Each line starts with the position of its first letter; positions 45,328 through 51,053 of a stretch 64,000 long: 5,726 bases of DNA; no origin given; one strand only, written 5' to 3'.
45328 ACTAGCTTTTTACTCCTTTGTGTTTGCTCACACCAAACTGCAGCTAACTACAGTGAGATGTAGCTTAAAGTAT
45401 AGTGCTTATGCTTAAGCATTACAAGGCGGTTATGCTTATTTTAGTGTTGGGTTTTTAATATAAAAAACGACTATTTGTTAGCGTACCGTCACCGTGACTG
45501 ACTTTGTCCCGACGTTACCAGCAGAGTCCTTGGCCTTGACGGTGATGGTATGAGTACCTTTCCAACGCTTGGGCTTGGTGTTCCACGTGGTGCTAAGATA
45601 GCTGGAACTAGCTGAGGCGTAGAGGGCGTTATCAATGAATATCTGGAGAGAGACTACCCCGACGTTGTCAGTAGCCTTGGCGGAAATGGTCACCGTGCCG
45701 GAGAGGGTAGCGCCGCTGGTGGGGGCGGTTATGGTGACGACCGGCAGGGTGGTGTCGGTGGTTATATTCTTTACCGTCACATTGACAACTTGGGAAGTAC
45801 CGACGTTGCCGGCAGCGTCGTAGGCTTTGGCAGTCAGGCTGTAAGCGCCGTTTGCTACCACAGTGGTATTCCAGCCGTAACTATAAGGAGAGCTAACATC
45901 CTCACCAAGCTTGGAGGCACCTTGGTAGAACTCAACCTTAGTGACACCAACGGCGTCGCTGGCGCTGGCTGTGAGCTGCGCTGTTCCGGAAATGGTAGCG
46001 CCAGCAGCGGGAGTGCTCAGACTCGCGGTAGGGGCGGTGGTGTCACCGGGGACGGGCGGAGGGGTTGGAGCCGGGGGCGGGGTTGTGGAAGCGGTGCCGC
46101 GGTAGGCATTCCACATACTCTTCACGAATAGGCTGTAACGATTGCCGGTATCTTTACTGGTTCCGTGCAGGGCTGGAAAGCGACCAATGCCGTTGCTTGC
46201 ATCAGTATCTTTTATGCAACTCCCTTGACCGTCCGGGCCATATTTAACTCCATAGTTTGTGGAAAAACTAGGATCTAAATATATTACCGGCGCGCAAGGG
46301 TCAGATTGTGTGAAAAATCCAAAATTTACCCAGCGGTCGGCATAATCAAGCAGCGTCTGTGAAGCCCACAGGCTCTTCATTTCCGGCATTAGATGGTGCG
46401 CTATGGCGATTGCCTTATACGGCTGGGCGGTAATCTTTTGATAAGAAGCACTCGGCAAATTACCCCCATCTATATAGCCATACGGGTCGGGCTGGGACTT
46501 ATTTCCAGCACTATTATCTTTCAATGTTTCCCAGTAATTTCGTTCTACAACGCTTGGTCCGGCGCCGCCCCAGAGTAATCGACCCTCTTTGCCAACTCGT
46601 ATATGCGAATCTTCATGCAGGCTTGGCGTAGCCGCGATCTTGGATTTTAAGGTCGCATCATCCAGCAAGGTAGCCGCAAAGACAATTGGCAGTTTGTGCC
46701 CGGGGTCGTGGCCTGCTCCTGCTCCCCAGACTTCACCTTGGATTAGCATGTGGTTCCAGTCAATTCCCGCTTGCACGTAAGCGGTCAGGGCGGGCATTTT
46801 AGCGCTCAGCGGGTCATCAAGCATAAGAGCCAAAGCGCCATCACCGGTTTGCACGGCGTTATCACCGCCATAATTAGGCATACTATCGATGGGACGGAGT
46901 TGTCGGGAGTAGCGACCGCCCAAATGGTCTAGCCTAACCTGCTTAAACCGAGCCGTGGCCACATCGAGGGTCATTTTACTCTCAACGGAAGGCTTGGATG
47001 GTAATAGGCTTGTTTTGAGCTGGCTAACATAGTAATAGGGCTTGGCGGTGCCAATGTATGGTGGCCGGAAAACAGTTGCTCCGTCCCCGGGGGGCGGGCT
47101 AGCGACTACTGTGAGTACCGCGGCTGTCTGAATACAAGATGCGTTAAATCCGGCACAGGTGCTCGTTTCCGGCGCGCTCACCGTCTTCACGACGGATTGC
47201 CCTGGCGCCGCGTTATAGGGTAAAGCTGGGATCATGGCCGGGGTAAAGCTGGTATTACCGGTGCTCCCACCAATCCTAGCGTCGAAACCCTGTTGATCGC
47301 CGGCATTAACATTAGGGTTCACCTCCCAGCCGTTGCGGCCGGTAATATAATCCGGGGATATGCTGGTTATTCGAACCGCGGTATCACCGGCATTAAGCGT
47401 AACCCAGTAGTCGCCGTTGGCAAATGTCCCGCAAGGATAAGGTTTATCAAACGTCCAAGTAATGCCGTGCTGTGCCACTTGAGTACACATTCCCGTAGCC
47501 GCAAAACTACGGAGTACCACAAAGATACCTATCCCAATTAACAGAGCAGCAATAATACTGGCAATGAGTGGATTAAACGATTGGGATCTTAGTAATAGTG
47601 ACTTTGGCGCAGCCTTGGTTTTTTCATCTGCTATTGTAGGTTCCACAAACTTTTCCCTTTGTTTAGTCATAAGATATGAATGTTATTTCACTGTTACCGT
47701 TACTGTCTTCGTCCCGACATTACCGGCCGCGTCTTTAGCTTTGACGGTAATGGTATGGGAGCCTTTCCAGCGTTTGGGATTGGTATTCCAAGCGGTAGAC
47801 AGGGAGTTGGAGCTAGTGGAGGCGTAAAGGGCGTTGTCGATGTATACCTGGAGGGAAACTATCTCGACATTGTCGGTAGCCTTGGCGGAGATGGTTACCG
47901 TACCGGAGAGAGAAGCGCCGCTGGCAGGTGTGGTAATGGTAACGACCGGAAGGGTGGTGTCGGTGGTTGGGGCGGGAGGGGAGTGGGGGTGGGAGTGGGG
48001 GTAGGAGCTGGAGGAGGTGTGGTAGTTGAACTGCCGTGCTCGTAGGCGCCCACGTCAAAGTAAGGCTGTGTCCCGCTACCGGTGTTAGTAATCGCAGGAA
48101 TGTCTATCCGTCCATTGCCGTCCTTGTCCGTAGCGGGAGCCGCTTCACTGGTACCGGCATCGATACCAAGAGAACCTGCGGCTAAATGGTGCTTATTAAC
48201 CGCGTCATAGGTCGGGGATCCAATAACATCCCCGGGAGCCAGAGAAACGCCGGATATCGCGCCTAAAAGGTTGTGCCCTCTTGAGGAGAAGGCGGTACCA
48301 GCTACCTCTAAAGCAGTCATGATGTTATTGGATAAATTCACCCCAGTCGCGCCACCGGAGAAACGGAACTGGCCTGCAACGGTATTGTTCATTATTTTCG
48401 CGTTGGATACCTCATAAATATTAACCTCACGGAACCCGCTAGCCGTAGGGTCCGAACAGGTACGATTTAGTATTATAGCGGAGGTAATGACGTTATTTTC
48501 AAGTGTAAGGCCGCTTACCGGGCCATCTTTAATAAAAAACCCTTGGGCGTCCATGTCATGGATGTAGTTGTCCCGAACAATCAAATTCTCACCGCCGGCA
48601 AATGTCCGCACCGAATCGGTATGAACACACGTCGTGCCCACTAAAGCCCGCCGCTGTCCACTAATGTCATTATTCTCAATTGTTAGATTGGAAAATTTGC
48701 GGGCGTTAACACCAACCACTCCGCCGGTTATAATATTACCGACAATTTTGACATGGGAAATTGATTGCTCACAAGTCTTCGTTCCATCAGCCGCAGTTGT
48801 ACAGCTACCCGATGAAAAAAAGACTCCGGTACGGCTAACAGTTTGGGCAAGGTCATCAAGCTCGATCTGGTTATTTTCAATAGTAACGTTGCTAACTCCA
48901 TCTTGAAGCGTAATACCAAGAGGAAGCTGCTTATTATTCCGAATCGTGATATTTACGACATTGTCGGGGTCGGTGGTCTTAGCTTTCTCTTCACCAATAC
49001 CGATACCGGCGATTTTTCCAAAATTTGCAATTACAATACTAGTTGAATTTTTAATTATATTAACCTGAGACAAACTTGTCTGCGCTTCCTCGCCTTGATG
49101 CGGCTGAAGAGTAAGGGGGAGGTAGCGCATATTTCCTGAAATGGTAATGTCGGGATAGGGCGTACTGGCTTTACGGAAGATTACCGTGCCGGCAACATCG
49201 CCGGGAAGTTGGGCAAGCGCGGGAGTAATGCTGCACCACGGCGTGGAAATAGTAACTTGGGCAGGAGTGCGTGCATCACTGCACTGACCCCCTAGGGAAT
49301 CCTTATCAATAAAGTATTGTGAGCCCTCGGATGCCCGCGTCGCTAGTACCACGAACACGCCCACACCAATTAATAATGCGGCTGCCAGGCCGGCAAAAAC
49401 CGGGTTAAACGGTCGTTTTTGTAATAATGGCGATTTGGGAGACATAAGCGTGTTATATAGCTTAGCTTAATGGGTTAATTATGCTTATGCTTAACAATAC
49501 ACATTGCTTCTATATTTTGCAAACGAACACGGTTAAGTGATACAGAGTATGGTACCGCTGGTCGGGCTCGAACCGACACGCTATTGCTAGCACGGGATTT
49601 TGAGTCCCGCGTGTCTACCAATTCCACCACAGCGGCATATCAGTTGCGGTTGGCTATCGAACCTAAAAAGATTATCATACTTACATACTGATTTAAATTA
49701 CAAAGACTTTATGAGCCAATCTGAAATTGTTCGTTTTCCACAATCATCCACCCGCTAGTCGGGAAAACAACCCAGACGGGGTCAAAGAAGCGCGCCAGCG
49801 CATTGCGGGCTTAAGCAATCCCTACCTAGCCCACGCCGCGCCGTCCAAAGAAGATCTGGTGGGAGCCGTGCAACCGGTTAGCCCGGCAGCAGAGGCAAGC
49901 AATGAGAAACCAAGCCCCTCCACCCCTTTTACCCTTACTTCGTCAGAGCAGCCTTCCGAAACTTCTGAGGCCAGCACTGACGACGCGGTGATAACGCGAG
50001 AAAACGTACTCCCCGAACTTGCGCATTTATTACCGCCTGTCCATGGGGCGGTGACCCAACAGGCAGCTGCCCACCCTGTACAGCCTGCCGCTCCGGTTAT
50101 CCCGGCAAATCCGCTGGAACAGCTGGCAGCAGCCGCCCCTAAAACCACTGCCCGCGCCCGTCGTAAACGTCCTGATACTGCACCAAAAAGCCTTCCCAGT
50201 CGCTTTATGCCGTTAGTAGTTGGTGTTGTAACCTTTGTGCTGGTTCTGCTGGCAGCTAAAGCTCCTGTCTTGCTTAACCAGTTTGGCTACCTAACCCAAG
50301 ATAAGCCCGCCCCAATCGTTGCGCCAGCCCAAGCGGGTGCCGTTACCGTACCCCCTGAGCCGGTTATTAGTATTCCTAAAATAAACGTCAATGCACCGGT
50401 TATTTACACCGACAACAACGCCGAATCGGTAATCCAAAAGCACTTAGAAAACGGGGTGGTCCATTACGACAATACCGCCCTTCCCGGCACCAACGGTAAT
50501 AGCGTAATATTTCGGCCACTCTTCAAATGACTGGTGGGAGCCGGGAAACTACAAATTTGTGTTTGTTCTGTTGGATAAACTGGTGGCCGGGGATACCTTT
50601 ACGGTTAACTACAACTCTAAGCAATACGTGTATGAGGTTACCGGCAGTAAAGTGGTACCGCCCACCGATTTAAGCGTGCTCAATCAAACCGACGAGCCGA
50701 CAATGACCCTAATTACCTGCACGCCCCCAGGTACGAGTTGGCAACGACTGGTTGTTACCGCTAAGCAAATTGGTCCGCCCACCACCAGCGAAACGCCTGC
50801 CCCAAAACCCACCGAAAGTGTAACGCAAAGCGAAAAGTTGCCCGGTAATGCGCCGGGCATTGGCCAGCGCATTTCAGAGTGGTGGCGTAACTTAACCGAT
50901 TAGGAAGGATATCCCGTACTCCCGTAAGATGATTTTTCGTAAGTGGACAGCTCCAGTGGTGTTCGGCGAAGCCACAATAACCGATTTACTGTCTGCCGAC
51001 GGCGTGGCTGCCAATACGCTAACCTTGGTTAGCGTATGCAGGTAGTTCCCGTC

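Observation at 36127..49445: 13-kb locus of four giant repeat-built surface proteins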

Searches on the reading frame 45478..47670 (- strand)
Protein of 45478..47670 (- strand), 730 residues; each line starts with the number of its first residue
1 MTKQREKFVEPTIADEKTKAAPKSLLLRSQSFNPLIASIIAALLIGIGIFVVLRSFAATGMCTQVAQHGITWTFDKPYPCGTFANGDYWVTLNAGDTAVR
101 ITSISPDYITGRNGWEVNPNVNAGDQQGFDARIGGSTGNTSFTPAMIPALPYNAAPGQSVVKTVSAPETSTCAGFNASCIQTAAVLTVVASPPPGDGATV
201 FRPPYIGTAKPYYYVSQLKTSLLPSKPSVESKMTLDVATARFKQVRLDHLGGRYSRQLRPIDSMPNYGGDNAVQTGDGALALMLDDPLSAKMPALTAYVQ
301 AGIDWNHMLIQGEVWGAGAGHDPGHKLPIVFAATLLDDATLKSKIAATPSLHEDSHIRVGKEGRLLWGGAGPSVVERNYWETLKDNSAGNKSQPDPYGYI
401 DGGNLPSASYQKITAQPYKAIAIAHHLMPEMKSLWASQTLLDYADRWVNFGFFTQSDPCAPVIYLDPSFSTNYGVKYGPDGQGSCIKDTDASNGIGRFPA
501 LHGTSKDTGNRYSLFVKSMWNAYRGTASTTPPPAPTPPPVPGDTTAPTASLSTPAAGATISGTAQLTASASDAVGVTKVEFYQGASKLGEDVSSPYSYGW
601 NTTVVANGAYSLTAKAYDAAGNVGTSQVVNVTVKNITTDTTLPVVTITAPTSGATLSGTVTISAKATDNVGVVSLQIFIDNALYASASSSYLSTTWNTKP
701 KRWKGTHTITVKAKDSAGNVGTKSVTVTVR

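Call 4: search_protein_families(library=pfam, proteins=[window:45478-47670:-], max_evalue=0.01)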
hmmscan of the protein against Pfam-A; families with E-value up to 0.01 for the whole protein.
window:45478-47670:- (730 aa): 4 families
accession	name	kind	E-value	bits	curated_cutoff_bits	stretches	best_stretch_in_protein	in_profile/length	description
PF17957.7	Big_7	-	1.7e-37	128.3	24.1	2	547-614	1-70/70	Bacterial Ig domain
PF19077.6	Big_13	-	1e-09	39.3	27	2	662-729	33-100/102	Bacterial Ig-like domain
PF13750.12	Big_3_3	-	2.1e-06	27.9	27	1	596-670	3-76/157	Bacterial Ig-like domain (group 3)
PF18981.6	InlK_D3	-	7.5e-05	23.2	25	0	704-729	49-75/75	Internalin K domain (D3/D4)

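Call 15: find_encoding_contigs(protein=window:45478-47670:-, flank=10000, max_places=6)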
Protein window:45478-47670:- (730 aa): 1 contig read that carries it; 1 place shown.
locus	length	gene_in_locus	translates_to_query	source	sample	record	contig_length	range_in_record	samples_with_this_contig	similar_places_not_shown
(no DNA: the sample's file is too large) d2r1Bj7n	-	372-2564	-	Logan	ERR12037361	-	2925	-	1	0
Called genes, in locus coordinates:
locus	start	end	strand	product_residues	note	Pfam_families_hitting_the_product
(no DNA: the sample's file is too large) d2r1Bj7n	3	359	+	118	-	?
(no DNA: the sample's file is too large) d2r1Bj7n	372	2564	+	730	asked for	PF19077:Big_13 (faint), PF13750:Big_3_3 (faint), PF17957:Big_7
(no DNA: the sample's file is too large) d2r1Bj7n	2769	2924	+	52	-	?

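Call 19: list_cluster_members(proteins=[P0001, window:45478-47670:-, window:52390-53397:+, window:47895-49445:-, window:39140-40141:-, window:36127-38286:-, window:49727-50530:+, window:51029-52303:-])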
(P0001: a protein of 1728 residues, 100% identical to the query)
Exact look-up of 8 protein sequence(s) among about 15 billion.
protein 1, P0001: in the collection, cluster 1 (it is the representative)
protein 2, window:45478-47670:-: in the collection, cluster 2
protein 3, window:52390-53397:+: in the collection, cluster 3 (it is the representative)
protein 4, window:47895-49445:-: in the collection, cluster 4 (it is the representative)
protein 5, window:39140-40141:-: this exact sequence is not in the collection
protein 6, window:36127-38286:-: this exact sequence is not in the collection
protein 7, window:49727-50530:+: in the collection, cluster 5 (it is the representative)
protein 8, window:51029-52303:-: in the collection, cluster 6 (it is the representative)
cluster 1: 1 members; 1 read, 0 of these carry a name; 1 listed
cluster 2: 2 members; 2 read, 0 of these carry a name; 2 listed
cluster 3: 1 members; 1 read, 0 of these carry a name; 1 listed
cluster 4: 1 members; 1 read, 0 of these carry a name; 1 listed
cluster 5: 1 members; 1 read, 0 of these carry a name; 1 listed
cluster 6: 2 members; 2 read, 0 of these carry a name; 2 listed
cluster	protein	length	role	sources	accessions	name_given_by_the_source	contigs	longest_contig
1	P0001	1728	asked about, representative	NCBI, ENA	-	-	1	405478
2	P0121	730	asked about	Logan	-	-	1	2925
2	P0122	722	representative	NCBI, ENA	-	-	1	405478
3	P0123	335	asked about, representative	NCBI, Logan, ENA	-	-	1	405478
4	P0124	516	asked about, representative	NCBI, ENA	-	-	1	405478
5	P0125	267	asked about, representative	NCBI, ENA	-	-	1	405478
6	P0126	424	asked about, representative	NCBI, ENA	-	-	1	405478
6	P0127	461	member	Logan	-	-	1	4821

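Call 25: search_protein_families(library=ncbifam, proteins=[window:45478-47670:-], max_evalue=0.01)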
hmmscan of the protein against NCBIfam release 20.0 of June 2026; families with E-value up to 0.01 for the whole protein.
window:45478-47670:- (730 aa): 2 families
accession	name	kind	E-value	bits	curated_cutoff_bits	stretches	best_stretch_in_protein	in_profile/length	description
NF041611.1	exoglucan_CbhB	equivalog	4.6e-10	38.2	1950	1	540-729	699-884/997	exoglucanase CbhB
NF047446.1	barrel_OmpL47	domain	7.6e-09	35.9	40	1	563-633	4-68/68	OmpL47-type beta-barrel domain-containing protein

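Call 26: search_solved_structures(query=window:45478-47670:-, max_evalue=1)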
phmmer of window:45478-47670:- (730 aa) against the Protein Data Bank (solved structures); distinct sequences matched with E-value up to 1: 6.
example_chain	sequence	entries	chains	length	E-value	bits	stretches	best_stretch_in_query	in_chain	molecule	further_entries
9kvu_A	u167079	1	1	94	2.4e-15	59.4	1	546-634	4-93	bacterial immunoglobulin domain B1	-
3pdd_A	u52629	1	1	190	8.7e-10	41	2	551-658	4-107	Glycoside hydrolase, family 9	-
3pdg_A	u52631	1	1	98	0.00027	22.8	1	551-637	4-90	Fibronectin(III)-like module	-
3pe9_A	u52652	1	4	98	0.00079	21.3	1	564-635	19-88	Fibronectin(III)-like module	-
1k85_A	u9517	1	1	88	0.014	17.2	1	648-729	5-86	CHITINASE A1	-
6v3p_C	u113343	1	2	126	0.85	11.3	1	699-729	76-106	IgA FC receptor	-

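Call 27: find_related_loci(query=window:45478-47670:-, collection=genome_contigs, flank=10000)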
Query window:45478-47670:- (730 aa) in genome_contigs; peptide patterns used: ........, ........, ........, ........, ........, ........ (x = any residue, [..] = any of these).
57 stretches matched a pattern, but none encodes a relative of the query by tblastn (E <= 1e-3).

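Call 75: search_protein_families(library=phrogs, proteins=[window:45478-47670:-], max_evalue=0.001)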
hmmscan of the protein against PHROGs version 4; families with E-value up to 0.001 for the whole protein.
window:45478-47670:- (730 aa): 2 families
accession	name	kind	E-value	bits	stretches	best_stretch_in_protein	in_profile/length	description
phrog_34846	-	unknown function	5.7e-26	92.1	1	59-340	235-529/706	-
phrog_11419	-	tail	0.00045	19.1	0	617-697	871-949/1063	tail fiber protein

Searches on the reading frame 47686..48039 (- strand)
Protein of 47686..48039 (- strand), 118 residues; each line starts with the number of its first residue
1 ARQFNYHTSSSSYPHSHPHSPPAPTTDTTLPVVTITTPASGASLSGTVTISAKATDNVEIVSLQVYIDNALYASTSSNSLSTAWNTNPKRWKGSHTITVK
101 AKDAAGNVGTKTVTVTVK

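Call 43: list_cluster_members(proteins=[window:47686-48039:-, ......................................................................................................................, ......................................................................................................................, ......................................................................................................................, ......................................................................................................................, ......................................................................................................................, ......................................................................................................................, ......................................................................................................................, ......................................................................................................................, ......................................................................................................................])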
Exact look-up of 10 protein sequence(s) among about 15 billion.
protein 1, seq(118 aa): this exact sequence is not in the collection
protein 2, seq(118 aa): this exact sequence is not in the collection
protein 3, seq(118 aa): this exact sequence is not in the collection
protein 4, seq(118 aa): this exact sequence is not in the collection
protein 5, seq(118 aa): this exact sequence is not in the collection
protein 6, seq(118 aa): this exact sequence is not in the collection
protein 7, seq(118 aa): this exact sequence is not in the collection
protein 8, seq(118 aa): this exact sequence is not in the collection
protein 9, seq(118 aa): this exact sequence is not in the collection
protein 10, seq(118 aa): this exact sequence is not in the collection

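Call 89: search_protein_families(library=pfam, proteins=[window:47686-47976:-], max_evalue=0.1)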
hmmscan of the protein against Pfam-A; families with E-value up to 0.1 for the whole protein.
seq(97 aa): 14 families
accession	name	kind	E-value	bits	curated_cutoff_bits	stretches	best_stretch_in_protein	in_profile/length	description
PF17957.7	Big_7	-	6.6e-17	62.4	24.1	1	10-78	1-70/70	Bacterial Ig domain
PF19077.6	Big_13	-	1.2e-05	26.2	27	1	28-96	32-100/102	Bacterial Ig-like domain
PF17963.7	Big_9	-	0.0014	19.9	23.6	1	10-95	4-89/89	Bacterial Ig domain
PF09136.16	Glucodextran_B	-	0.0014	18.9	27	1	10-96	1-81/83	Glucodextranase, domain B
PF06832.18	BiPBP_C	-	0.0031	17.8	26.8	1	12-89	12-87/90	Penicillin-Binding Protein C-terminus Family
PF18981.6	InlK_D3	-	0.0045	17.5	25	1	71-96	49-75/75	Internalin K domain (D3/D4)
PF13750.12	Big_3_3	-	0.0074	16.4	27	0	72-93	122-143/157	Bacterial Ig-like domain (group 3)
PF15418.12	DUF4625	-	0.0078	16.9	27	0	5-57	9-67/131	Domain of unknown function (DUF4625)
PF22820.2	TcaA_3rd_4th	-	0.0099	16.2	27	0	67-95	35-63/73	TcaA protein 3rd/4th domain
PF02494.22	HYR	-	0.013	16.2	21.7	0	71-96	56-81/81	HYR domain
PF20164.4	GspA_SrpA_N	-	0.016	16.1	27.4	1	60-97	75-112/117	GspA/SrpA SigLec-like domain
PF20622.4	Big_15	-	0.027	14.8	27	1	31-95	18-81/82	Bacterial Ig domain (Big_16)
PF18669.6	Trp_ring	-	0.029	15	27.1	0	64-97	21-51/51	Trimeric autotransporter adhesin Trp ring domain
PF00801.26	PKD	-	0.075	13.5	23.5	0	71-93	56-78/80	PKD domain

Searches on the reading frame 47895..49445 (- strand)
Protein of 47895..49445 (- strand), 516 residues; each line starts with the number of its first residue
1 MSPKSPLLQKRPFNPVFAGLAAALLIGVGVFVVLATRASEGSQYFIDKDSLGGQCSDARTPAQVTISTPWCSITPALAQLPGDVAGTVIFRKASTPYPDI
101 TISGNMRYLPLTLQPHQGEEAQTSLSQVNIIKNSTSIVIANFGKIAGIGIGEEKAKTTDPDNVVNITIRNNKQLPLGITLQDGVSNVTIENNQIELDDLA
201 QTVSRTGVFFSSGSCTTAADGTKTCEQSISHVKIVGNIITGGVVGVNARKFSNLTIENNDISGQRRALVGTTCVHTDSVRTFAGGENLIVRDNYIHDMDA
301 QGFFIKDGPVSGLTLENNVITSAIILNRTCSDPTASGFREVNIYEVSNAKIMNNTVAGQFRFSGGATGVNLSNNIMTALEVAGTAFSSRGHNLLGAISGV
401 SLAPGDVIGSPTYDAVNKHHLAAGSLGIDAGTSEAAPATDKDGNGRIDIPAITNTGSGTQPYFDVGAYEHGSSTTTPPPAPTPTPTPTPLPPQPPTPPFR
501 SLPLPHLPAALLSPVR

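Call 4: search_protein_families(library=pfam, proteins=[window:47895-49445:-], max_evalue=0.01)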
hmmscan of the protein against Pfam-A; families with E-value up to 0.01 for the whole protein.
window:47895-49445:- (516 aa): 1 family
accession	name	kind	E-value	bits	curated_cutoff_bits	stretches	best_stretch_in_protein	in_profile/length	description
PF13229.12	Beta_helix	-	4.7e-11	43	25.9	1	217-323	41-137/158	Right handed beta helix region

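Call 25: search_protein_families(library=ncbifam, proteins=[window:47895-49445:-], max_evalue=0.01)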
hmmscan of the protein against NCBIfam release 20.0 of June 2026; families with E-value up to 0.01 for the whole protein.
window:47895-49445:- (516 aa): 1 family
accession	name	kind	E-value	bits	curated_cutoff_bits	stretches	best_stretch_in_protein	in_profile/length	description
NF041518.1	choice_anch_Q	domain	9.9e-08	32.1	25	1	416-470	14-57/58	choice-of-anchor Q domain-containing protein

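Call 75: search_protein_families(library=phrogs, proteins=[window:47895-49445:-], max_evalue=0.001)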
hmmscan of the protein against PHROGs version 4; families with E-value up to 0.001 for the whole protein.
window:47895-49445:- (516 aa): 0 families

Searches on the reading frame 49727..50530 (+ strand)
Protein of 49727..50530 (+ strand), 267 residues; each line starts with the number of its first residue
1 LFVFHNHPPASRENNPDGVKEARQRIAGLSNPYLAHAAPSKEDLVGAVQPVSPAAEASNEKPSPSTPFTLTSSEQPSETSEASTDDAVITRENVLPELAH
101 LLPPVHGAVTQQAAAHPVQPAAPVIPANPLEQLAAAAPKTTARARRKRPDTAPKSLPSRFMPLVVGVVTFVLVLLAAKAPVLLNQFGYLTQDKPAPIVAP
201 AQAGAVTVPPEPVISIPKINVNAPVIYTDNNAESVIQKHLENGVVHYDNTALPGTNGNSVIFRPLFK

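Call 13: search_protein_families(library=pfam, proteins=[window:49727-50530:+], max_evalue=0.001)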
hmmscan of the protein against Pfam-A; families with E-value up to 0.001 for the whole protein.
window:49727-50530:+ (267 aa): 1 family
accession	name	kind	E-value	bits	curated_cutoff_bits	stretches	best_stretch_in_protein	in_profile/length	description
PF04203.18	Sortase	-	2.3e-05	24.6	26.6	1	214-261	1-42/125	Sortase domain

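Call 25: search_protein_families(library=ncbifam, proteins=[window:49727-50530:+], max_evalue=0.01)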
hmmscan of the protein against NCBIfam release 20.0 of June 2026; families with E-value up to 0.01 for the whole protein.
window:49727-50530:+ (267 aa): 3 families
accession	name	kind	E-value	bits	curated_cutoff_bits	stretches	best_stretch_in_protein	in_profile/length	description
TIGR01076.1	sortase_fam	subfamily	0.0045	16.8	39.35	1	214-261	3-46/136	sortase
NF033748.1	class_F_sortase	subfamily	0.0054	16.4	166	1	213-261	13-64/155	class F sortase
NF033747.1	class_E_sortase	subfamily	0.0057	16.5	160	0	214-259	74-115/211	class E sortase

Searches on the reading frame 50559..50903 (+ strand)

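Call 25: search_protein_families(library=ncbifam, proteins=[window:50559-50903:+], max_evalue=0.01)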
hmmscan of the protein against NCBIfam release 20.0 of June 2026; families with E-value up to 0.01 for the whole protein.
window:50559-50903:+ (114 aa): 6 families
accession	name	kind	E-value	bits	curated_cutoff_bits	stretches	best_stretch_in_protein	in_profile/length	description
NF033745.1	class_C_sortase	subfamily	8.4e-16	58.4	160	1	1-69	150-219/220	class C sortase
TIGR01076.1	sortase_fam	subfamily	6.9e-12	45.3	39.35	1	1-72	57-129/136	sortase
NF058671.1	sortase_SrtD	exception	1.2e-11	44.6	140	1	2-69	116-186/187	class D sortase, LPxTATN-specific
NF033746.1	class_D_sortase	subfamily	1.6e-11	44.2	165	1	2-71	62-134/135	class D sortase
NF033747.1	class_E_sortase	subfamily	3.5e-09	36.8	160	1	2-69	128-204/211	class E sortase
TIGR03784.1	marine_sortase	equivalog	2e-06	27.5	158.25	1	2-63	103-169/174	class GN sortase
